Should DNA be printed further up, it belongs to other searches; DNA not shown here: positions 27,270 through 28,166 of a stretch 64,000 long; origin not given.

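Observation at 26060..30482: ECF sigma/anti-sigma envelope module whose anti-sigma factor carries a CBM48/AMPK-beta glycogen-binding-like sensor domain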

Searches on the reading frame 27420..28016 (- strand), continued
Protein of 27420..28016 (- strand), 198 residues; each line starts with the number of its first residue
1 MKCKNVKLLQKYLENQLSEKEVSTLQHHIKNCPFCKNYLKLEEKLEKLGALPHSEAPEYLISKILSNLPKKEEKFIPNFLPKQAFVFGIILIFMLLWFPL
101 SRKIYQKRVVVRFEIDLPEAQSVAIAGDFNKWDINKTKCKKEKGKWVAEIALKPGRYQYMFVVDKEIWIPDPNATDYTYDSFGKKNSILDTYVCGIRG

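Call 32: search_protein_families(library=pfam, proteins=[L005:7663-9306:+, L005:9362-10594:+, L005:10853-14573:+, L004:7612-14576:+, L003:5491-6210:+, L003:7649-8164:+, L019:3388-4185:+, L019:4245-5078:+, L019:5014-6036:+, L074:7633-8544:+], max_evalue=0.01)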
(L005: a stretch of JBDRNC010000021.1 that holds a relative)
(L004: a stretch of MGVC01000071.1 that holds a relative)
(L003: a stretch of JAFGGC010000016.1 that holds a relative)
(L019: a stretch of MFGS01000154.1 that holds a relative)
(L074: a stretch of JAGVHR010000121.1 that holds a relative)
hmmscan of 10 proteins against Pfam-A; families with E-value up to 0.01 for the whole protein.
L005:7663-9306:+ (547 aa): 1 family
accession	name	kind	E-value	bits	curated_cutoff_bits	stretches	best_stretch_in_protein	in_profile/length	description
PF04773.18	FecR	-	2.2e-17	63.7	24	1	61-156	1-96/97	FecR protein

L005:9362-10594:+ (410 aa): 0 families

L005:10853-14573:+ (1240 aa): 12 families
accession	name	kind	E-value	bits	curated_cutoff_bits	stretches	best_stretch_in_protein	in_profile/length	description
PF13620.12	CarboxypepD_reg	-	1.7e-36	124.9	32.3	3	1045-1123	1-81/82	Carboxypeptidase regulatory-like domain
PF13715.12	CarbopepD_reg_2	-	1.1e-12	48.3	32.2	1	1046-1128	1-81/88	CarboxypepD_reg-like domain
PF17802.7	SpaA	-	1.2e-08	35.4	23.1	0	261-314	11-56/91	Prealbumin-like fold domain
PF17210.9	SdrD_B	-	3.3e-08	34.2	29.7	1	1056-1108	22-75/112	SdrD B-like domain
PF14686.12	fn3_3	-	5.2e-08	33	24.4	1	294-327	29-62/75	Polysaccharide lyase family 4, domain II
PF09430.16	EMC7_beta-sandw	-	5.4e-07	30.3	26.6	0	293-321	22-50/122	ER membrane protein complex subunit 7, beta-sandwich domain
PF08308.17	PEGA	-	2.8e-05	24.4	20.8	0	988-1029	23-61/71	PEGA domain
PF22904.2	NOMO1-like_2nd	-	6.4e-05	23.4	27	0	1043-1106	3-68/90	BOS complex subunit NOMO1-like, second beta sandwich domain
PF00775.27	Dioxygenase_C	-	0.00015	21.7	27.3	0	252-316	30-100/182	Dioxygenase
PF24421.1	Ig_J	-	0.0019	18.7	29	0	286-325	52-91/104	Tip attachment protein J, Ig-like domain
PF24025.1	Ig_DR_A0283-like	-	0.0034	18.1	27.1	0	249-315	5-61/102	DR_A0283-like, Ig-like domain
PF23194.1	NOMO_5th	-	0.0035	18.2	27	0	1050-1098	6-56/89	NOMO fifth transthyretin-like domain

L004:7612-14576:+ (2321 aa): 11 families
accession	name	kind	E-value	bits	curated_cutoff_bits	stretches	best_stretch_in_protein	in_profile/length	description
PF13620.12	CarboxypepD_reg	-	6e-34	116.7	32.3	4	1032-1109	2-80/82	Carboxypeptidase regulatory-like domain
PF13715.12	CarbopepD_reg_2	-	8.6e-14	51.8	32.2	1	1032-1090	1-58/88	CarboxypepD_reg-like domain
PF09430.16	EMC7_beta-sandw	-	5.3e-12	46.4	26.6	0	1058-1106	21-68/122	ER membrane protein complex subunit 7, beta-sandwich domain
PF14686.12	fn3_3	-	1.9e-08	34.4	24.4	0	2097-2124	30-57/75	Polysaccharide lyase family 4, domain II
PF07495.19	Y_Y_Y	-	3.3e-06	27.3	26.6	0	2101-2122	27-48/65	Y_Y_Y domain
PF23951.1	DUF7282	-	6.1e-05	23.6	27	0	348-388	65-106/112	Domain of unknown function (DUF7282)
PF17802.7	SpaA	-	0.00011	22.7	23.1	0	1037-1087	8-65/91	Prealbumin-like fold domain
PF08308.17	PEGA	-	0.00044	20.5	20.8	0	1178-1209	28-60/71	PEGA domain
PF15976.11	CooC_C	-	0.00056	20.3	29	0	1030-1072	17-55/93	CS1-pili formation C-terminal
PF00775.27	Dioxygenase_C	-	0.0016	18.3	27.3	0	1032-1052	32-52/182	Dioxygenase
PF10670.15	DUF4198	-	0.005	17.4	34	0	1039-1083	155-206/209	Domain of unknown function (DUF4198)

L003:5491-6210:+ (239 aa): 0 families

L003:7649-8164:+ (172 aa): 1 family
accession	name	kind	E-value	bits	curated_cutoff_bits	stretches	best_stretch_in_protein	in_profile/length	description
PF04773.18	FecR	-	9e-16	58.5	24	1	54-148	2-96/97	FecR protein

L019:3388-4185:+ (265 aa): 0 families

L019:4245-5078:+ (277 aa): 1 family
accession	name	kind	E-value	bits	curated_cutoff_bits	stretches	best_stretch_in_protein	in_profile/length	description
PF05099.18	TerB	-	0.0013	19.4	24.4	0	31-89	20-78/118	Tellurite resistance protein TerB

L019:5014-6036:+ (340 aa): 0 families

L074:7633-8544:+ (303 aa): 0 families

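Call 55: search_protein_families(library=pfam, proteins=[L002:7084-8031:+, L055:8091-8987:+, L005:5444-6226:+, L050:4854-5729:+, L076:962-1615:+, L002:6741-7124:+, L074:5917-6312:+, L074:3689-5866:+, L002:4213-5118:+], max_evalue=0.1)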
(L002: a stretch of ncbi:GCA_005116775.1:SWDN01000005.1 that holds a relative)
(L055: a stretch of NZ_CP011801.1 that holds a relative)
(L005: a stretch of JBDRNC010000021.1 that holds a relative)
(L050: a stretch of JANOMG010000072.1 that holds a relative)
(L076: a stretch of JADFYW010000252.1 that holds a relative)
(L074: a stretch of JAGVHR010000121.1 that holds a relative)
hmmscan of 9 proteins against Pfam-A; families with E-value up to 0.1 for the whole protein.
L002:7084-8031:+ (315 aa): 5 families
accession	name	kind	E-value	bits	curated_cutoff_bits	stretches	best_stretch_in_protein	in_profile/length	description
PF10145.14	PhageMin_Tail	-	0.0059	16.9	33.2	0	133-216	54-138/201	Phage-related minor tail protein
PF13936.12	HTH_38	-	0.062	13.5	27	0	43-70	5-31/44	Helix-turn-helix domain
PF03477.21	ATP-cone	-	0.063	14.3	25.8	0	49-95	20-69/88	ATP cone domain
PF21752.2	DACNG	-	0.076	13.4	27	0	192-245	41-94/208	Probable sensor domain DACNG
PF23229.2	DUF7067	-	0.083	13.2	27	0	112-128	28-44/56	Alpha-glucan water dikinase, DUF7067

L055:8091-8987:+ (298 aa): 0 families

L005:5444-6226:+ (260 aa): 1 family
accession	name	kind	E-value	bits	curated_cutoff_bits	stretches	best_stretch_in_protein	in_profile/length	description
PF08349.16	DUF1722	-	0.00014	22.5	22.5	1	60-118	4-64/117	Protein of unknown function (DUF1722)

L050:4854-5729:+ (291 aa): 1 family
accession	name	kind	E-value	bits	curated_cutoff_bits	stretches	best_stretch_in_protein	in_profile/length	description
PF13936.12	HTH_38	-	0.093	12.9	27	0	43-69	5-30/44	Helix-turn-helix domain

L076:962-1615:+ (217 aa): 0 families

L002:6741-7124:+ (127 aa): 3 families
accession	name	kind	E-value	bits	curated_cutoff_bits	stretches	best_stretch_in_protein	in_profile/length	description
PF02922.24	CBM_48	-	7.4e-11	42.7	22.4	1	42-107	11-81/83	Carbohydrate-binding module 48 (Isoamylase N-terminal domain)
PF16561.11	AMPK1_CBM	-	2.7e-09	37.6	26.8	1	52-127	10-80/85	Glycogen recognition site of AMP-activated protein kinase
PF16760.10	CBM53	-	0.00056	20.6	27.6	1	53-93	10-54/57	Starch/carbohydrate-binding module (family 53)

L074:5917-6312:+ (131 aa): 2 families
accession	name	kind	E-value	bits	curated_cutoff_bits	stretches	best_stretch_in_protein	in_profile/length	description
PF16561.11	AMPK1_CBM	-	2.7e-11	43.9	26.8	1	57-128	10-77/85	Glycogen recognition site of AMP-activated protein kinase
PF02922.24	CBM_48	-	1.6e-07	32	22.4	1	46-112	10-81/83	Carbohydrate-binding module 48 (Isoamylase N-terminal domain)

L074:3689-5866:+ (725 aa): 2 families
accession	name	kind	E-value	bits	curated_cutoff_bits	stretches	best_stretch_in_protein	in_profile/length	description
PF03065.20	Glyco_hydro_57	-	8.1e-63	212.9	21.2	1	9-429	1-284/291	Glycosyl hydrolase family 57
PF01522.26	Polysacc_deac_1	-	0.0074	16.7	23.1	1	240-294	71-122/124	Polysaccharide deacetylase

L002:4213-5118:+ (301 aa): 2 families
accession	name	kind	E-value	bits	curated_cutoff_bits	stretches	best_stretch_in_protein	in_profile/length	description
PF13557.12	Phenol_MetA_deg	-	1.6e-09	38.6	22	1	131-301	63-242/242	Putative MetA-pathway of phenol degradation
PF03895.21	YadA_anchor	-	0.07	13.7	22.7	1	265-301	27-60/60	YadA-like membrane anchor domain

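Call 64: search_protein_families(library=ncbifam, proteins=[L002:7084-8031:+, L055:8091-8987:+, L005:5444-6226:+, L004:5644-6384:+, L019:4245-5078:+, L005:7663-9306:+, L005:9362-10594:+, L002:5276-5998:+, L055:6379-6981:+], max_evalue=0.01)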
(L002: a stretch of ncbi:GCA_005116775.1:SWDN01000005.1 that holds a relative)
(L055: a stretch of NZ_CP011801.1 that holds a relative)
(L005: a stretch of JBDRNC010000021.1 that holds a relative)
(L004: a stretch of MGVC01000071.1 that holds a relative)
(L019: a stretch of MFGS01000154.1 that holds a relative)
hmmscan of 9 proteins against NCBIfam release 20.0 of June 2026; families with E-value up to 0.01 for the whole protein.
L002:7084-8031:+ (315 aa): 0 families

L055:8091-8987:+ (298 aa): 0 families

L005:5444-6226:+ (260 aa): 0 families

L004:5644-6384:+ (246 aa): 0 families

L019:4245-5078:+ (277 aa): 0 families

L005:7663-9306:+ (547 aa): 3 families
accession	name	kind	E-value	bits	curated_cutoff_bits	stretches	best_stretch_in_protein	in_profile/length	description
NF033165.1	lipo_LipL45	exception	8.3e-17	61.3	350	1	49-168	59-189/391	lipoprotein LipL45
NF047849.1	Lsa33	exception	5.7e-14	52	420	1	31-177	32-184/310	surface adhesin Lsa33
NF047876.1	Lsa19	exception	4.7e-10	39.5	250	1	30-178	12-156/182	adhesin Lsa19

L005:9362-10594:+ (410 aa): 0 families

L002:5276-5998:+ (240 aa): 102 families (the best 25 are shown)
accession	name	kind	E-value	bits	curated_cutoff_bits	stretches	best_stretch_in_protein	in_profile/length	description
NF007223.0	PRK09641.1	equivalog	2.8e-42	144.7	209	1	61-236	7-186/187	RNA polymerase sigma factor SigW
TIGR02939.1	RpoE_Sigma70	equivalog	4.2e-39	134.5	236.15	1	59-237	7-189/190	RNA polymerase sigma factor RpoE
NF008888.0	PRK11922.1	equivalog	4.8e-39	134.3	204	1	53-236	11-198/231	RNA polymerase sigma factor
TIGR02948.1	SigW_bacill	equivalog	2e-37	129.1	243.1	1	63-236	9-186/187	RNA polymerase sigma factor SigW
NF004113.0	PRK05602.1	equivalog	5.5e-37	127.4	208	1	44-238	18-205/211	RNA polymerase sigma factor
TIGR02937.1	sigma70-ECF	superfamily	2.1e-34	118.6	42.9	1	72-234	1-165/165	sigma-70 family RNA polymerase sigma factor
NF007225.0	PRK09643.1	equivalog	1.7e-32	112.8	190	1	53-239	8-187/204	RNA polymerase sigma factor SigM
NF009166.1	PRK12513.1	equivalog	1.9e-32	112.6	206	1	56-238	6-190/193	RNA polymerase sigma factor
NF006930.0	PRK09415.1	subfamily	2.1e-32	112.4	198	1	64-236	8-177/179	RNA polymerase factor sigma C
NF007229.0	PRK09647.1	equivalog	6.6e-32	110.6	265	1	64-237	36-205/220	RNA polymerase sigma factor SigE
NF009171.0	PRK12518.1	equivalog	1.5e-29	103.2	208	1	51-232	6-182/191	RNA polymerase sigma factor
NF007216.0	PRK09638.1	equivalog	4e-29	101.6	194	1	57-236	3-176/180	RNA polymerase sigma factor SigY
NF009176.0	PRK12524.1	equivalog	5e-29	101.5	264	1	55-238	10-188/196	RNA polymerase sigma factor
TIGR02950.1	SigM_subfam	subfamily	2.6e-27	95.6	147.95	1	77-232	5-156/159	RNA polymerase sigma factor, SigM family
TIGR02985.1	Sig70_bacteroi1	subfamily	4.5e-27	95.2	126.4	1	73-234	2-162/162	RNA polymerase sigma-70 factor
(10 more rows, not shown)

L055:6379-6981:+ (200 aa): 98 families (the best 25 are shown)
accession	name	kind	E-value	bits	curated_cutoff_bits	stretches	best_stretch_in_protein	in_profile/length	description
NF008888.0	PRK11922.1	equivalog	9.2e-39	133.4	204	1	7-189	11-197/231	RNA polymerase sigma factor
TIGR02939.1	RpoE_Sigma70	equivalog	1.8e-38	132.5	236.15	1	12-191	6-189/190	RNA polymerase sigma factor RpoE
NF004113.0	PRK05602.1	equivalog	1e-36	126.6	208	1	9-193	28-206/211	RNA polymerase sigma factor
NF007223.0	PRK09641.1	equivalog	1.1e-36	126.5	209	1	15-189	7-185/187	RNA polymerase sigma factor SigW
NF009166.1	PRK12513.1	equivalog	1.2e-34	119.8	206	1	10-192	6-190/193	RNA polymerase sigma factor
TIGR02948.1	SigW_bacill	equivalog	2.7e-33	115.6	243.1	1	18-189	10-185/187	RNA polymerase sigma factor SigW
NF007229.0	PRK09647.1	equivalog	6.9e-32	110.6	265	1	18-194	36-208/220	RNA polymerase sigma factor SigE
NF007225.0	PRK09643.1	equivalog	1.9e-31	109.4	190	1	11-198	12-192/204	RNA polymerase sigma factor SigM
TIGR02937.1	sigma70-ECF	superfamily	8.3e-31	106.8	42.9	1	27-188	2-165/165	sigma-70 family RNA polymerase sigma factor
NF009171.0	PRK12518.1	equivalog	2.7e-29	102.4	208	1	8-186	9-182/191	RNA polymerase sigma factor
NF006930.0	PRK09415.1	subfamily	4.9e-28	98.2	198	1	31-188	21-175/179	RNA polymerase factor sigma C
NF007216.0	PRK09638.1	equivalog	2.1e-27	96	194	1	11-189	3-175/180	RNA polymerase sigma factor SigY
NF009176.0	PRK12524.1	equivalog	4.7e-27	95.1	264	1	3-187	3-183/196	RNA polymerase sigma factor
TIGR02950.1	SigM_subfam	subfamily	1.3e-25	90.1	147.95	1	33-186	7-156/159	RNA polymerase sigma factor, SigM family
NF009190.0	PRK12538.1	equivalog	3.7e-24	85.7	303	1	4-188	41-219/233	RNA polymerase sigma factor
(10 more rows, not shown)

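Call 73: search_protein_representatives(alignment_id=A1)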
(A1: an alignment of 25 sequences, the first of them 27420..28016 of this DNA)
Query: 25 sequences, 225 profile positions. Proteins with E-value up to 0.001 (for the whole library): 16218; up to 1e-10: 7364; up to 1e-30: 516. The best 150 are listed.
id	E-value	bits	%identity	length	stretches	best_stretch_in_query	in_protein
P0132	1.9e-172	587.5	-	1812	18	139-212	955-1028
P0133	1.5e-121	421.0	-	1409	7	147-223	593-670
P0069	5.4e-106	370.1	-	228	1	1-222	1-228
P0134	2.4e-101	354.9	-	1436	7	139-197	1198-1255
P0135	1.4e-90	319.8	-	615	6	146-219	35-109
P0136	4.9e-89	314.7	-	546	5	133-221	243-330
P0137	6.6e-87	307.7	-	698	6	128-197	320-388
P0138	1.7e-85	303.1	-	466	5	116-218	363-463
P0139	3.1e-84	299.0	-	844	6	131-220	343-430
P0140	3.3e-83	295.6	-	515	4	145-221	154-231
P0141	3.3e-81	289.1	-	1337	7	131-220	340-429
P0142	1.9e-80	286.6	-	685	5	139-220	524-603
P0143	1.9e-80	286.6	-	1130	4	149-220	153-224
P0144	9.1e-79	281.1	-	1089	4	121-220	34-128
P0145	1.0e-78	280.9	-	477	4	147-220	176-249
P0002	3.3e-61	223.7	-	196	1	1-224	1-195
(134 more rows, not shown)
